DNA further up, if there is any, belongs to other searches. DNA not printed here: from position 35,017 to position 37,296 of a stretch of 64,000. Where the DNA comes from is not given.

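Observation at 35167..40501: Compact triple radical-SAM/SPASM + PqqD + S26 peptidase + HprK-like cassette with an adjacent Cys-rich precursor: candidate undescribed RiPP-type system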

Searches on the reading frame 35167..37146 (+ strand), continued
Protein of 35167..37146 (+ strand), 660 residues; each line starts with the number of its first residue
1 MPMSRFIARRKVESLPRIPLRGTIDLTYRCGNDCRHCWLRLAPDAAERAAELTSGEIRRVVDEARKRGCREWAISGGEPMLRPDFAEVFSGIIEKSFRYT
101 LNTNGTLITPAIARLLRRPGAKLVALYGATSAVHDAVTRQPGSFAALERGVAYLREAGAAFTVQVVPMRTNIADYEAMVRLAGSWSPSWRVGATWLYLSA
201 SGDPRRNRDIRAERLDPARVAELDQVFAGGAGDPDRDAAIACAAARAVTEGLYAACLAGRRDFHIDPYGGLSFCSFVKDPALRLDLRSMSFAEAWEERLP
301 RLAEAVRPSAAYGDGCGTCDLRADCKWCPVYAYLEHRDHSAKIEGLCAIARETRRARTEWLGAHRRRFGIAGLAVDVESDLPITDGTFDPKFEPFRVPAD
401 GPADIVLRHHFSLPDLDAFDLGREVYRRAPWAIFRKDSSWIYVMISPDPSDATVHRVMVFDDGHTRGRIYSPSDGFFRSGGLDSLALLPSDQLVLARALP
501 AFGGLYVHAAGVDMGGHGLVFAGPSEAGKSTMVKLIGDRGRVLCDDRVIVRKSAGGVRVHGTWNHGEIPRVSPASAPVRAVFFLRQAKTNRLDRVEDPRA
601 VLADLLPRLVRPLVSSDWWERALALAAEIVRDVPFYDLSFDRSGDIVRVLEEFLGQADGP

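Call 13: find_related_loci(query=A1, collection=genome_contigs, flank=8000)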
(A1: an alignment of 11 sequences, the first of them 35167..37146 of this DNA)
Query A1 (660 aa) in genome_contigs; peptide patterns used: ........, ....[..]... (x = any residue, [..] = any of these).
101 stretches matched a pattern; 96 encode a relative of the query (tblastn E <= 1e-3); the best 80 are kept; 78 distinct loci.
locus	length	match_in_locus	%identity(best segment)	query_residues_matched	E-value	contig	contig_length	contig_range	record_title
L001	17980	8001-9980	96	1-660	0e+0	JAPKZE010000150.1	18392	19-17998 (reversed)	MAG: Candidatus Aminicenantes bacterium isolate LacPavin_0920_SED1_MAG_66_10 LacPavin_0920_SED1_scaffold_810301, whole g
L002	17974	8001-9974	79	3-660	0e+0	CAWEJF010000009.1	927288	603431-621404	MAG: Candidatus Aminicenantes bacterium isolate MFD05942.bin.2.296 genome assembly, contig: contig_6499, whole genome sh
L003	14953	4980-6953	78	3-660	0e+0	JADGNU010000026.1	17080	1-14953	MAG: Candidatus Aminicenantes bacterium isolate Chersky.35_14 contig-100_679, whole genome shotgun sequence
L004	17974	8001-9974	80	3-660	0e+0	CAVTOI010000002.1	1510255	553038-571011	MAG: Candidatus Aminicenantes bacterium isolate MFD00905.bin.1.6 genome assembly, contig: contig_54, whole genome shotgu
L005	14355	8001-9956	77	1-655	0e+0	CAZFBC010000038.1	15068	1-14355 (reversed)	MAG TPA_asm: uncultured Eubacteriales bacterium isolate SRP319275_co4_103 genome assembly, contig: NODE_2283_length_1506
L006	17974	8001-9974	77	3-660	0e+0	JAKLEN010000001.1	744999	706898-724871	MAG: Acidobacteria bacterium isolate RA.bin134 RA.bin134_1, whole genome shotgun sequence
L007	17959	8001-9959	75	1-654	0e+0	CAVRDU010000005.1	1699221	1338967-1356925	MAG: Candidatus Aminicenantes bacterium isolate MFD09964.bin.2.24 genome assembly, contig: contig_8829, whole genome sho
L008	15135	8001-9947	73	2-654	0e+0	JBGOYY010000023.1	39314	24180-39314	MAG: Candidatus Aminicenantia bacterium isolate OBJ_0618_130150_31 k141_3856863_length_39314_cov_72.7765, whole genome s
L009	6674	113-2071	74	3-658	0e+0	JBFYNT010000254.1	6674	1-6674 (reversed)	MAG: Candidatus Aminicenantes bacterium isolate PPR_0099 k121_1340290, whole genome shotgun sequence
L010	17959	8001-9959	73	2-656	0e+0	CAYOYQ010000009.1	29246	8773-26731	MAG TPA_asm: uncultured Eubacteriales bacterium isolate SRP098346_co1_98 genome assembly, contig: NODE_1154_length_29246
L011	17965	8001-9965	74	1-658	0e+0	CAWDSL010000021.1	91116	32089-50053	MAG: uncultured bacterium isolate MFD00709.bin.2.117 genome assembly, contig: contig_67709, whole genome shotgun sequenc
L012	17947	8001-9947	72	2-654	0e+0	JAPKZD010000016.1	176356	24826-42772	MAG: Candidatus Aminicenantes bacterium isolate LacPavin_0419_WC70L_MAG_62_11 LacPavin_0419_WC70L_scaffold_382453, whole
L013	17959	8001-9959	74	1-654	0e+0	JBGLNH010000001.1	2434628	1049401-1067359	MAG: Candidatus Aminicenantes bacterium isolate PPR_0101 scaffold_54004, whole genome shotgun sequence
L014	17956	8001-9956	72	2-654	0e+0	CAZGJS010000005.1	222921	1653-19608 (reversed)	MAG TPA_asm: uncultured Eubacteriales bacterium isolate SRP302447_co1_263 genome assembly, contig: NODE_204_length_22292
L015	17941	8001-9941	74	1-650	0e+0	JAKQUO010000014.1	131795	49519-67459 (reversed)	MAG: Acidobacteriota bacterium isolate USST_maxbin.083 k141_458817, whole genome shotgun sequence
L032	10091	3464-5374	53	13-653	0e+0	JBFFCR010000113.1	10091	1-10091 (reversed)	MAG: Anaerolineae bacterium isolate Mix_mud12.2021.10.58 k141_1440578_length_10091_cov_10.4889, whole genome shotgun seq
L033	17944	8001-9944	53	13-653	0e+0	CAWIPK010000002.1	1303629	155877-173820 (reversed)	MAG: uncultured Chloroflexia bacterium isolate MFD01721.bin.1.56 genome assembly, contig: contig_13134, whole genome sho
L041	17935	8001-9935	46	17-660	0e+0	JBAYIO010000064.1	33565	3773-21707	MAG: Victivallaceae bacterium isolate SO_2016_GW1_32 scaffold02367_OW334_2016, whole genome shotgun sequence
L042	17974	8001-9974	48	3-654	0e+0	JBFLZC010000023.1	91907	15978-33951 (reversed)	MAG: Thermodesulfobacteriota bacterium isolate MAG101 MAG101_23, whole genome shotgun sequence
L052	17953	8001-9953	46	14-655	0e+0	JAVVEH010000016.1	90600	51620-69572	MAG: Lentisphaeria bacterium isolate TamC13-16 NODE_178_length_90600_cov_13.409608, whole genome shotgun sequence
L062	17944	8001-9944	51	13-656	0e+0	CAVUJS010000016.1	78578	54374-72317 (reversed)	MAG: uncultured Chloroflexia bacterium isolate MFD01721.bin.2.112 genome assembly, contig: contig_63172, whole genome sh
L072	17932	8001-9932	53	15-654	0e+0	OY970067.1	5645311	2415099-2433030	MAG: uncultured candidate division NC10 bacterium isolate MFD01231.bin.c.1 genome assembly, chromosome: 1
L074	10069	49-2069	52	19-653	2e-97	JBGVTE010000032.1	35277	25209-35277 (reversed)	MAG: Candidatus Aminicenantaceae bacterium isolate S_218_B4 k127_379577, whole genome shotgun sequence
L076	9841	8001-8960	45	336-653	7e-81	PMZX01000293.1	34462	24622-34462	MAG: Myxococcales bacterium isolate fen_1103 73.20110800_E3M.7_contig_1837, whole genome shotgun sequence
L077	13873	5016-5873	49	365-650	5e-81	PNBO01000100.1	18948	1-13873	MAG: Myxococcales bacterium isolate fen_1138 73.20120700_E3M.16_contig_262670, whole genome shotgun sequence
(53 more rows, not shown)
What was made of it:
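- The cassette is conserved in 78 genomes across at least ten phyla (call 13).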

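Call 28: search_solved_structures(query=A1, max_evalue=1, show_alignments=0)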
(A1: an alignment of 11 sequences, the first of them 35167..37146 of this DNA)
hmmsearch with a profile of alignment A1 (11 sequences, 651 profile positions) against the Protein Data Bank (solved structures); distinct sequences matched with E-value up to 1: 26.
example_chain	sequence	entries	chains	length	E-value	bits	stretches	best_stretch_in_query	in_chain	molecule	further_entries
7vob_C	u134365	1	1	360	2.6e-10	42.6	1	25-189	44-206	Cytosylglucuronate decarboxylase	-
7voc_C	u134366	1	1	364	2.7e-10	42.6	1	25-178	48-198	Cytosylglucuronate decarboxylase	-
6c8v_A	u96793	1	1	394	5.7e-07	31.6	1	22-343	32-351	Coenzyme PQQ synthesis protein E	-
2fb2_A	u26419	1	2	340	1.8e-05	26.6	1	21-107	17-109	Molybdenum cofactor biosynthesis protein A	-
1tv7_A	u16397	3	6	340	2.5e-05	26.2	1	21-107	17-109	Molybdenum cofactor biosynthesis protein A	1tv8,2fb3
6efn_A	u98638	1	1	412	2.8e-05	26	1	16-192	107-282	Sporulation killing factor maturation protein SkfB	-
7tol_A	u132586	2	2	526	0.0001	24.1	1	20-106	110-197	glycerol dibiphytanyl glycerol tetraether - macrocyclic archaeol synthase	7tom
2byk_A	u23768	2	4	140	0.00031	22.5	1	77-184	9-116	CHRAC-16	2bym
8wm2_A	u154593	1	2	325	0.0018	20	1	26-113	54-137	Fe-S radical SAM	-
4wcx_A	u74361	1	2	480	0.0025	19.5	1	17-90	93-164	Biotin and thiamin synthesis associated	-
8vpo_A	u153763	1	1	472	0.0039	18.9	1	26-174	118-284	Radical SAM core domain-containing protein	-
8ai6_A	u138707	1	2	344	0.0073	18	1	21-103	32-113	Putative peptide biosynthesis protein YydG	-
8ai1_A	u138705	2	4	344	0.009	17.7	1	21-103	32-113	Putative peptide biosynthesis protein YydG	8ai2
8ai3_A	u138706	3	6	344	0.0092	17.7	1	21-103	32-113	Putative peptide biosynthesis protein YydG | Radical SAM core domain-containing protein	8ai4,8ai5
7wzv_A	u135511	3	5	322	0.011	17.4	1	22-129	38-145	4Fe-4S cluster-binding domain-containing protein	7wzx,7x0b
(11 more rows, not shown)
